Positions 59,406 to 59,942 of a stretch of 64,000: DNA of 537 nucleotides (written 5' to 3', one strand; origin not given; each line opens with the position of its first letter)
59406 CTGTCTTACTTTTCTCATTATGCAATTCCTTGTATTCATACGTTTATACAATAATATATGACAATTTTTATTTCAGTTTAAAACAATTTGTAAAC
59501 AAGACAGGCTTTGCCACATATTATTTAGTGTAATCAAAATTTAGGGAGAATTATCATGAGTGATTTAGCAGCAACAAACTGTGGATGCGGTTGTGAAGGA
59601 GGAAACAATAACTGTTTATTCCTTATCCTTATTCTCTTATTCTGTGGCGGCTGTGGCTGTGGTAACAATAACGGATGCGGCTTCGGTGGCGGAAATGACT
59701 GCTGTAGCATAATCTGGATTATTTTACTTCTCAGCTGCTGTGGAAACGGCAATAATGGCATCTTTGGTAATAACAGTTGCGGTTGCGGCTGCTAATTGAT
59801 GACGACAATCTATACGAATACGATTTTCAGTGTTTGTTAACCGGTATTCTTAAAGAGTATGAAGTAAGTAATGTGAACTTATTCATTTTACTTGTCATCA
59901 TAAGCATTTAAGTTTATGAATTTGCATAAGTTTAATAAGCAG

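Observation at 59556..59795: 79-aa protein that is about 60% Cys/Gly/Asn, arranged as CG-rich / helix / CG-rich / helix / CG-rich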

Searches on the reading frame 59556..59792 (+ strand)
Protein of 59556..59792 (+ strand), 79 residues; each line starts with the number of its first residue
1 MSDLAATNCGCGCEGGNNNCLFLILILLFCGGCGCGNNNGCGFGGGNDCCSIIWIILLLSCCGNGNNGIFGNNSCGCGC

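Call 4: search_protein_families(library=ncbifam, proteins=[window:59556-59792:+], max_evalue=10)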
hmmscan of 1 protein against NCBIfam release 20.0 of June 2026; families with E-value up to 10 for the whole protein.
window:59556-59792:+ (79 aa): 0 families

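Call 5: search_protein_families(library=pfam, proteins=[window:59556-59792:+], max_evalue=10)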
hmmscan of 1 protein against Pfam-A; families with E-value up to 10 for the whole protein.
window:59556-59792:+ (79 aa): 0 families

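Call 6: find_homologous_proteins(query=window:59556-59792:+, max_evalue=1)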
Query window:59556-59792:+ (79 aa): 333 proteins with E <= 1 among 453 candidates; the best 120 are listed.
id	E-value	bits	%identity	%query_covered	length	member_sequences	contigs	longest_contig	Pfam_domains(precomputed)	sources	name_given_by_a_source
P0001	5.9e-19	86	77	89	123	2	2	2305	-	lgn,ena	-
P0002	4.2e-18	83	70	76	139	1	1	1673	-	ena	-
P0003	1.2e-17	82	-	-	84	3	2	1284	-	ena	-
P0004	8.1e-17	79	-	-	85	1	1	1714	-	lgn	-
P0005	1.3e-15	75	-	-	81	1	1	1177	-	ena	-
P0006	3.0e-14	71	44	86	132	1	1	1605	-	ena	-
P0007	6.9e-14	70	93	35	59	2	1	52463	-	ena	-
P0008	2.2e-12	65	80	37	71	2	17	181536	-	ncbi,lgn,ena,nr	ncbi:MAG: chorion class high-cysteine HCB protein 13 [Lachnospiraceae bacterium]|nr:chorion class hi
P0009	6.5e-12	63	66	84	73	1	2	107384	-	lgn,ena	-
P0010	1.2e-10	59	51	91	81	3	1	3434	-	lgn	-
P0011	2.1e-10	59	-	-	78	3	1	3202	-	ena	-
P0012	3.6e-10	58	48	62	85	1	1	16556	-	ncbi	-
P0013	5.4e-10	57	-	-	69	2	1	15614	-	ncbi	-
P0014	5.7e-10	57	59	84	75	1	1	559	-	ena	-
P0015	6.6e-10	57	58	76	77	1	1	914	-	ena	-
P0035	9.2e-8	50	62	73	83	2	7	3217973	-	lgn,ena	-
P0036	1.0e-7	50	73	35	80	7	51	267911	-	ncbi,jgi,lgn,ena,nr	ncbi:MAG: hypothetical protein HFI40_03695 [Lachnospiraceae bacterium]|jgi:hypothetical protein|nr:h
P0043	2.2e-7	49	56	62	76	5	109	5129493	-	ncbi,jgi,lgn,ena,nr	ncbi:MAG: chorion class high-cysteine HCB protein 13 [Lachnospiraceae bacterium]|nr:chorion class hi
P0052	4.4e-7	48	61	100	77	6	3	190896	-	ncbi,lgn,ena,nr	ncbi:MAG: chorion class high-cysteine HCB protein 13 [Lachnospiraceae bacterium]|nr:chorion class hi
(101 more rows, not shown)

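Call 12: find_encoding_contigs(protein=window:59556-59792:+, flank=6000, max_places=6)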
Protein window:59556-59792:+ (79 aa): no gene with exactly this product is on record in the collection.

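Call 13: find_encoding_contigs(protein=P0043, flank=5000, max_places=3)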
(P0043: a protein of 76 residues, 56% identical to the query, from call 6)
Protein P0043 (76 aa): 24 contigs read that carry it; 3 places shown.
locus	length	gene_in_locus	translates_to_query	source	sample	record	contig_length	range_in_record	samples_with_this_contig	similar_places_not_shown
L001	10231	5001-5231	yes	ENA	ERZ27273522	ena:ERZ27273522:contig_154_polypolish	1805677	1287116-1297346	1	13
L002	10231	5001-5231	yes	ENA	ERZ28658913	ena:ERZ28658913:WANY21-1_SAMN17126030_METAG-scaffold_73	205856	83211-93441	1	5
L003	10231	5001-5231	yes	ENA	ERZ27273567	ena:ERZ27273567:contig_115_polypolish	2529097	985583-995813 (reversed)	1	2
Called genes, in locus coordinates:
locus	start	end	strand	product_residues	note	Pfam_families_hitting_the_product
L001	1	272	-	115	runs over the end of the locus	PF01245:Ribosomal_L19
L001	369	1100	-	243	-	PF01746:tRNA_m1G_MT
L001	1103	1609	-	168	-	PF01782:RimM, PF05239:PRC, PF24986:PRC_RimM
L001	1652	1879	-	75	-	PF13083:KH_KhpA-B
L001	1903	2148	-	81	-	PF00886:Ribosomal_S16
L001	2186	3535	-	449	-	PF02881:SRP54_N, PF06414:Zeta_toxin, PF00448:SRP54, PF01656:CbiA (weak), PF13671:AAA_33 (faint), PF02978:SRP_SPB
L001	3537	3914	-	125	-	PF04297:UPF0122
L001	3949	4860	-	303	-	PF00082:Peptidase_S8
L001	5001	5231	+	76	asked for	-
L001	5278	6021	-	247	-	PF03932:CutC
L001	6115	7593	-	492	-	PF02378:PTS_EIIC, PF00367:PTS_EIIB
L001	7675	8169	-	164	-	PF00358:PTS_EIIA_1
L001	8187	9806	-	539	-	PF05524:PEP-utilisers_N, PF00391:PEP-utilizers, PF02896:PEP-utilizers_C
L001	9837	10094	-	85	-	PF00381:PTS-HPr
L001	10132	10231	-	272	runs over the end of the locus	PF03123:CAT_RBD, PF00874:PRD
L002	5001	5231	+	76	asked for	-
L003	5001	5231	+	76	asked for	-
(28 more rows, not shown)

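Call 14: find_encoding_contigs(protein=P0008, flank=5000, max_places=3)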
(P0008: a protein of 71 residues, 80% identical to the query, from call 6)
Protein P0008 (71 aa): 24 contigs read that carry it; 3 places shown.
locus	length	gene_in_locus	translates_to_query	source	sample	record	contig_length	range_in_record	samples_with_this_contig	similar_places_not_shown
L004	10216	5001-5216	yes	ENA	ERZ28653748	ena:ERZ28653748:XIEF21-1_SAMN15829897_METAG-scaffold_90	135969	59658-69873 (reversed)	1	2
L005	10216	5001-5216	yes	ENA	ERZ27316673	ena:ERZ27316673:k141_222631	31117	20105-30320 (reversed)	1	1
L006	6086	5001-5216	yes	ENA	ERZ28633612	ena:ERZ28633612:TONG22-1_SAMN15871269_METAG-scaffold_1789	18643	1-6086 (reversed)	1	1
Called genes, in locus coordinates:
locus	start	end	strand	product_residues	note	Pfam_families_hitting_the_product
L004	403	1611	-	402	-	PF00180:Iso_dh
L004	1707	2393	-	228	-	PF00392:GntR, PF07729:FCD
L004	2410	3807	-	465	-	PF00682:HMGL-like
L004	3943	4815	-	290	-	PF00082:Peptidase_S8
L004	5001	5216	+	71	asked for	-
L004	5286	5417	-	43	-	-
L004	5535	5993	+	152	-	-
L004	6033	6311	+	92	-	-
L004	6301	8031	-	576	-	PF17201:Cache_3-Cache_2, PF14827:dCache_3 (faint), PF17202:sCache_3_3, PF00015:MCPsignal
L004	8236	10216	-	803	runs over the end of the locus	PF00133:tRNA-synt_1, PF09334:tRNA-synt_1g, PF13603:tRNA-synt_1_2, PF00133:tRNA-synt_1, PF08264:Anticodon_1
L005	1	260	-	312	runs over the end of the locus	PF01609:DDE_Tnp_1, PF13612:DDE_Tnp_1_3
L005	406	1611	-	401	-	PF00180:Iso_dh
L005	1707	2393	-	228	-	PF00392:GntR, PF07729:FCD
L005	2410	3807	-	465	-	PF00682:HMGL-like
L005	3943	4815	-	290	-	PF00082:Peptidase_S8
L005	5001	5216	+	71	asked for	-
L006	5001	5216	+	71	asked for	-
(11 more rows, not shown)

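Call 15: find_encoding_contigs(protein=P0035, flank=5000, max_places=3)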
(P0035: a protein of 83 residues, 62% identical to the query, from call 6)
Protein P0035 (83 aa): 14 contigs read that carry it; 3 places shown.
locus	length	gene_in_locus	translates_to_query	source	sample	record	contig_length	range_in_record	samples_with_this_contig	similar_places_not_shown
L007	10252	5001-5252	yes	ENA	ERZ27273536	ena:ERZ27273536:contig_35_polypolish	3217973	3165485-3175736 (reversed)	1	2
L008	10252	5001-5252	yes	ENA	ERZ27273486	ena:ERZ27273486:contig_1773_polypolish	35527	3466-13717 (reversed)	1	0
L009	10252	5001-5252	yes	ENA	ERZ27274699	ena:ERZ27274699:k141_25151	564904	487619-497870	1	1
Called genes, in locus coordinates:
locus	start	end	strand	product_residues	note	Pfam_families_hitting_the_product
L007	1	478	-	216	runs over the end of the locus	PF00702:Hydrolase, PF12710:HAD (weak), PF13419:HAD_2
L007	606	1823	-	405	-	PF00155:Aminotran_1_2, PF01041:DegT_DnrJ_EryC1 (weak)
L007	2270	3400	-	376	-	PF04055:Radical_SAM, PF13353:Fer4_12 (weak), PF13186:SPASM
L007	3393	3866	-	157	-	PF03061:4HBT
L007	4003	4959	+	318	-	PF00239:Resolvase, PF07508:Recombinase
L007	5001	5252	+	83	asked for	-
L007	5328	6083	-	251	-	PF01113:DapB_N, PF05173:DapB_C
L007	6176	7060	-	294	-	PF00701:DHDPS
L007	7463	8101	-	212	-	PF00436:SSB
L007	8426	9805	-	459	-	PF02127:Peptidase_M18, PF05343:Peptidase_M42 (faint)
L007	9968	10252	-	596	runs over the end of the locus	PF01321:Creatinase_N, PF16189:Creatinase_N_2, PF00557:Peptidase_M24, PF16188:Peptidase_M24_C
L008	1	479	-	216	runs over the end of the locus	PF00702:Hydrolase, PF12710:HAD (weak), PF13419:HAD_2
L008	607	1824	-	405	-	PF00155:Aminotran_1_2, PF01041:DegT_DnrJ_EryC1 (weak)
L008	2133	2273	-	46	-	-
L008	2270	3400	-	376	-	PF04055:Radical_SAM, PF13353:Fer4_12 (weak), PF13186:SPASM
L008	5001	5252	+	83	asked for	-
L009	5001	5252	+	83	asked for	-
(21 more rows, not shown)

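Call 17: find_related_loci(query=A1, collection=genome_contigs, flank=4000)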
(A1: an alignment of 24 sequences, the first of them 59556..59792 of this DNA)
Query A1 (79 aa) in genome_contigs; peptide patterns used: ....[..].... (x = any residue, [..] = any of these).
600 stretches matched a pattern (row limit reached: there are more); 219 encode a relative of the query (tblastn E <= 1e-3); the best 80 are kept; 80 distinct loci.
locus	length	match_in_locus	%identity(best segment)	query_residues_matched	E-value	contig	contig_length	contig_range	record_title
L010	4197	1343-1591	57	1-79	5e-13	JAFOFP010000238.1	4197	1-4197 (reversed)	MAG: Lachnospiraceae bacterium isolate RGIG423 Dairy_cattle_Colon.Co__c3468030, whole genome shotgun sequence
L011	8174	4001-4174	66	1-59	4e-13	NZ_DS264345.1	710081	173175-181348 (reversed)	[Ruminococcus] torques ATCC 27756 Scfld022, whole genome shotgun sequence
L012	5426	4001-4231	58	1-74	2e-12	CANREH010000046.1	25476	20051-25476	MAG: uncultured Lachnospiraceae bacterium isolate Lapin-024__bin69 genome assembly, contig: Lapin-024__NODE_2485_length_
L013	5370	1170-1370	59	1-75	2e-12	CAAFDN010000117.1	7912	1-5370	MAG TPA_asm: Lachnospiraceae bacterium, isolate HGM12493, WGS project CAAFDN010000000 data, contig: SRS097889_13_k99_593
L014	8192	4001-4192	59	1-63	3e-12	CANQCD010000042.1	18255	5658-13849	MAG: uncultured Lachnospiraceae bacterium isolate Lapin-002__bin64 genome assembly, contig: Lapin-002__NODE_3962_length_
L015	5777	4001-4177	60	1-59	4e-12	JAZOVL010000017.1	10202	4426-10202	MAG: Pilosibacter sp. isolate T1900045525_YK20190219.MAGScoT_cleanbin_000062 SGB_7690_k141_1078260, whole genome shotgun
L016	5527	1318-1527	55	1-75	3e-12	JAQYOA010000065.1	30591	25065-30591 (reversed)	MAG: Lachnospiraceae bacterium isolate SUG1894 k141_382920, whole genome shotgun sequence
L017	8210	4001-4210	64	1-66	1e-11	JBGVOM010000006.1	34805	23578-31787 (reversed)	MAG: Lachnospiraceae bacterium isolate fecal_MAG_210 fecal_MAG_210_contig_0006, whole genome shotgun sequence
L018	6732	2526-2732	56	1-71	1e-11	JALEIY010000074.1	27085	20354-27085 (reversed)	MAG: Eubacterium sp. isolate SUG47 k141_692053, whole genome shotgun sequence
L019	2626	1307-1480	70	1-60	1e-11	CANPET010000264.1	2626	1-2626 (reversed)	MAG TPA_asm: uncultured Eubacterium sp. isolate SRR15730529_bin.20_metawrap_v1.3_MAG genome assembly, contig: NODE.23347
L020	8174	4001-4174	52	1-73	1e-11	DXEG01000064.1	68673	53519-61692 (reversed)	MAG TPA_asm: Candidatus Blautia faecipullorum isolate ChiSxjej6B18-2004 ChiSxjej6B18M5__C276746_L68673_SAMN08009924, who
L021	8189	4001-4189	65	1-64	2e-11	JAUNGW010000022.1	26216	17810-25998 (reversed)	MAG: Eubacteriales bacterium isolate S27M_St_44_sub NODE_919_length_26216_cov_6.608501, whole genome shotgun sequence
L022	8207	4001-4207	54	1-66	2e-11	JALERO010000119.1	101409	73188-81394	MAG: Eubacterium sp. isolate SUG271 k141_1730165, whole genome shotgun sequence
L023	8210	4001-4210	77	1-70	2e-11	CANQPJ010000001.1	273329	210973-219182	MAG: uncultured Lachnospiraceae bacterium isolate Lapin-012__bin37 genome assembly, contig: Lapin-012__NODE_24_length_27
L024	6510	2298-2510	56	1-69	5e-11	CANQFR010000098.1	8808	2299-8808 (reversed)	MAG: uncultured Lachnospiraceae bacterium isolate Lapin-005__bin77 genome assembly, contig: Lapin-005__NODE_11123_length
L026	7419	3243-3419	59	1-59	4e-11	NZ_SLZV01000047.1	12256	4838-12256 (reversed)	Faecalimonas umbilicata strain DSM 103426 Ga0244733_147, whole genome shotgun sequence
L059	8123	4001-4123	49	1-60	7e-8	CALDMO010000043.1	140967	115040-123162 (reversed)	MAG TPA_asm: uncultured Marvinbryantia sp. isolate ERR318688_bin.56_CONCOCT_v1.1_MAG genome assembly, contig: ERZ1764608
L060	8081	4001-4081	74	1-27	6e-8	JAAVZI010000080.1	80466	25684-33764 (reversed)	MAG: Lachnospiraceae bacterium isolate ABMPRH_301_1 k141_1511718, whole genome shotgun sequence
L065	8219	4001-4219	50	1-63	9e-8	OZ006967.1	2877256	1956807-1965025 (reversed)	MAG: Candidatus Scatomonas sp. isolate 6732_HOM_VAC_s127.ctg000167c_hifiasm_circ MAG genome assembly, chromosome: 1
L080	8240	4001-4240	53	1-70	3e-7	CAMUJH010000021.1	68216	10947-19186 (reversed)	MAG TPA_asm: uncultured Hungatella sp. isolate SRR14038232_bin.39_metawrap_v1.3_MAG genome assembly, contig: NODE.590_le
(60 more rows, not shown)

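Call 29: search_protein_families(library=ncbifam, alignment_id=A2, max_evalue=10)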
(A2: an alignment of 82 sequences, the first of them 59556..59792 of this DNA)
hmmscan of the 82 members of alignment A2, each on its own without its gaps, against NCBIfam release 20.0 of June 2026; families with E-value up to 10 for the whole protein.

A. member 1, window:59556-59792:+ (79 aa): 0 families

B. families by the number of members that match (of 82 scanned): 6 families
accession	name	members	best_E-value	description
NF002402.0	PRK01470.1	2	0.081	twin arginine translocase protein A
TIGR04086.1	TIGR04086_membr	1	0.015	TIGR04086 family membrane protein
NF009224.0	PRK12574.1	1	1.2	monovalent cation/H+ antiporter subunit B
NF033860.0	Wzy_O6_O28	1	2.7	oligosaccharide repeat unit polymerase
NF045999.1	MAG1140_fam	1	5.9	MAG1140 family protein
NF047942.1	TatA_Rickett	1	7.2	twin-arginine translocase TatA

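Call 30: search_protein_families(library=pfam, alignment_id=A2, max_evalue=10)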
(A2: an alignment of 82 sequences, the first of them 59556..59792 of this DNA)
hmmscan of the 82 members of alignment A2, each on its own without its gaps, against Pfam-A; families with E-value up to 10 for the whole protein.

A. member 1, window:59556-59792:+ (79 aa): 0 families

B. families by the number of members that match (of 82 scanned): 15 families
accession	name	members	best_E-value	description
PF01679.22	Pmp3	5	1.6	Proteolipid membrane potential modulator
PF17988.6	VEGFR-2_TMD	3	1.3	VEGFR-2 Transmembrane domain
PF19762.4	DUF6249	2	0.22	Domain of unknown function (DUF6249)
PF05739.25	SNARE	2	0.9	SNARE domain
PF16038.10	TMIE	2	1.8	TMIE protein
PF12670.12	DUF3792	1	0.069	Protein of unknown function (DUF3792)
PF05656.20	DUF805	1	0.19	Protein of unknown function (DUF805)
PF13567.11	DUF4131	1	0.25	Domain of unknown function (DUF4131)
PF24838.2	8xMP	1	0.31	Octameric membrane protein family (8xMP)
PF11587.13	Prion_bPrPp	1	0.49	Major prion protein bPrPp - N terminal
PF14373.11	Imm_superinfect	1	1.3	Superinfection immunity protein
PF01542.23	HCV_core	1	1.7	Hepatitis C virus core protein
PF00333.26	Ribosomal_S5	1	1.7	Ribosomal protein S5, N-terminal domain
PF07172.16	GRP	1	2.1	Glycine rich protein family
PF01736.22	Polyoma_agno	1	8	Polyomavirus agnoprotein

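Call 43: predict_structure(alignment_id=A1)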
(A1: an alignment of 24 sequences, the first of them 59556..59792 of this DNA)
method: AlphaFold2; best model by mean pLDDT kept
length: 79 residues; sequences in the alignment: 24
mean_pLDDT: 45.8   pTM: 0.27
mean pLDDT of the five models: 45.8, 44.8, 42.5, 41.8, 41.1
residues with pLDDT >= 90: 0; 70-90: 0; 50-70: 23; < 50: 56
segments of 3 or more residues with pLDDT < 50: 1-18, 31-51, 63-79
pLDDT, mean of each block of 10 residues (from residue 1): 40 45 60 37 41 59 45 38
secondary structure, 60 per line:
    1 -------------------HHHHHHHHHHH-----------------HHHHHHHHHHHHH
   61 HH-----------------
elements in order: H20-30 H48-62

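Call 44: search_protein_representatives(alignment_id=A1)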
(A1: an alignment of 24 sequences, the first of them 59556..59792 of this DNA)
Query: 24 sequences, 79 profile positions. Proteins with E-value up to 0.001 (for the whole library): 432; up to 1e-10: 122; up to 1e-30: 0. The best 150 are listed.
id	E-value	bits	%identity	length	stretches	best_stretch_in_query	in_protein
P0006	2.9e-21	91.6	-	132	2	1-47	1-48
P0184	5.3e-21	90.8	-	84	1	1-74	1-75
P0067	2.2e-20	88.8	-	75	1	1-79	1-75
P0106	2.4e-19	85.4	-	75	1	1-77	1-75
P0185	3.4e-19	85.0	-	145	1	1-77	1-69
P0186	3.5e-19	84.9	-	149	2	1-79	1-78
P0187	4.5e-19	84.6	-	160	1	1-68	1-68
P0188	8.5e-19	83.7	-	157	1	1-79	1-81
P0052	3.1e-18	81.9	-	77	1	1-79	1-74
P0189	3.4e-18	81.8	-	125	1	1-70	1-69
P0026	4.7e-18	81.3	-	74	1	1-77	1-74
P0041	7.3e-18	80.7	-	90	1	1-78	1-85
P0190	7.7e-18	80.6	-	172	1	1-79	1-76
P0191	8.2e-18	80.6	-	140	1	1-77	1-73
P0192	9.7e-18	80.3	-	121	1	1-70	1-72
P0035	1.5e-15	73.3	-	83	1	1-79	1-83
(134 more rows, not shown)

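Call 47: search_protein_families(library=pfam, proteins=[L026:3756-4499:+, L080:4694-5398:+, L060:4598-5035:+, L065:4635-4907:+, L059:4959-5246:+, L011:5148-5432:+], max_evalue=1)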
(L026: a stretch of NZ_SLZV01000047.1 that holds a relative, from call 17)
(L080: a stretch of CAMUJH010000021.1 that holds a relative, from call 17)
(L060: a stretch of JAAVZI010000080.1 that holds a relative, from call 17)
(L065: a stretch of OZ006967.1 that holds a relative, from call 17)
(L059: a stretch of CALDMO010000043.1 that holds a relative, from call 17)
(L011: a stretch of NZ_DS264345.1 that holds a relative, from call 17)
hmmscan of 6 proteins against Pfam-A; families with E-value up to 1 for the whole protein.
L026:3756-4499:+ (248 aa): 0 families

L080:4694-5398:+ (235 aa): 0 families

L060:4598-5035:+ (146 aa): 0 families

L065:4635-4907:+ (91 aa): 2 families
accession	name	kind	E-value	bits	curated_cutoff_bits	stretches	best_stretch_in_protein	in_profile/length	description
PF17403.7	Nrap_D2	-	0.12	12.6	33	1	48-90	21-61/151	Nrap protein PAP/OAS-like domain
PF14615.11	Rsa3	-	0.18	11.8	27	1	53-71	24-42/46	Ribosome-assembly protein 3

L059:4959-5246:+ (96 aa): 0 families

L011:5148-5432:+ (95 aa): 0 families

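Call 58: list_cluster_members(proteins=[P0043, P0036, P0052, L011:4001-4234:+, L026:3243-3479:+])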
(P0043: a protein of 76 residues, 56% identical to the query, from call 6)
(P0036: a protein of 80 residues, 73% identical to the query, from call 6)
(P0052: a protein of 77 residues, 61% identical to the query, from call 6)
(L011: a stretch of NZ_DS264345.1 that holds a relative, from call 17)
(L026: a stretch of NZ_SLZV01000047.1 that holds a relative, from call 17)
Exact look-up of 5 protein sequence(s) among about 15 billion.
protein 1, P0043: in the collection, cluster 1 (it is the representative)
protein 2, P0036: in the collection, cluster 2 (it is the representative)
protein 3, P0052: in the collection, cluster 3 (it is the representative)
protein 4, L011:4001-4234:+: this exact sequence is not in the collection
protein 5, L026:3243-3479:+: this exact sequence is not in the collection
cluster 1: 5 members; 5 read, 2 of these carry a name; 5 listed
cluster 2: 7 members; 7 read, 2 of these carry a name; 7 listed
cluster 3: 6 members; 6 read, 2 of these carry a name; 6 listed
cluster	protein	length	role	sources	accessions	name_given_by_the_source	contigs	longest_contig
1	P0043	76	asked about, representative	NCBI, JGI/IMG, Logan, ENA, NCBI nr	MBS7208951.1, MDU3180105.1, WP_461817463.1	MAG: chorion class high-cysteine HCB protein 13 [Lachnospiraceae bacterium] | chorion class high-cysteine HCB protein 13 [Lachnospiraceae bacterium]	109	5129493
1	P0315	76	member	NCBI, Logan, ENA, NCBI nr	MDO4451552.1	MAG: chorion class high-cysteine HCB protein 13 [Lachnospiraceae bacterium] | chorion class high-cysteine HCB protein 13 [Lachnospiraceae bacterium]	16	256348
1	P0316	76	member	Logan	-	-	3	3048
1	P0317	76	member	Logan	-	-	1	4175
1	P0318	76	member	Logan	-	-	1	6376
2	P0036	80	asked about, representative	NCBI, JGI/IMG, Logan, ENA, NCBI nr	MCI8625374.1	MAG: hypothetical protein HFI40_03695 [Lachnospiraceae bacterium] | hypothetical protein | hypothetical protein [Lachnospiraceae bacterium]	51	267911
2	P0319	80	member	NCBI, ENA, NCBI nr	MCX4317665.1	MAG: chorion class high-cysteine HCB protein 13 [Lachnospiraceae bacterium] | chorion class high-cysteine HCB protein 13 [Lachnospiraceae bacterium]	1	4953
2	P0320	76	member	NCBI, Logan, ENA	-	-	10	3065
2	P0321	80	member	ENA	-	-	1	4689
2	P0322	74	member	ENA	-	-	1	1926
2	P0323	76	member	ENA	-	-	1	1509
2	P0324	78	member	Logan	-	-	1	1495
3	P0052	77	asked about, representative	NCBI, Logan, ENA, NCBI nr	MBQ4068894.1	MAG: chorion class high-cysteine HCB protein 13 [Lachnospiraceae bacterium] | chorion class high-cysteine HCB protein 13 [Lachnospiraceae bacterium]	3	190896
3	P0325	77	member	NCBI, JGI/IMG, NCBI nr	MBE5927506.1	MAG: chorion class high-cysteine HCB protein 13 [Lachnospiraceae bacterium] | chorion class high-cysteine HCB protein 13 [Lachnospiraceae bacterium]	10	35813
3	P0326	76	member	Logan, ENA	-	-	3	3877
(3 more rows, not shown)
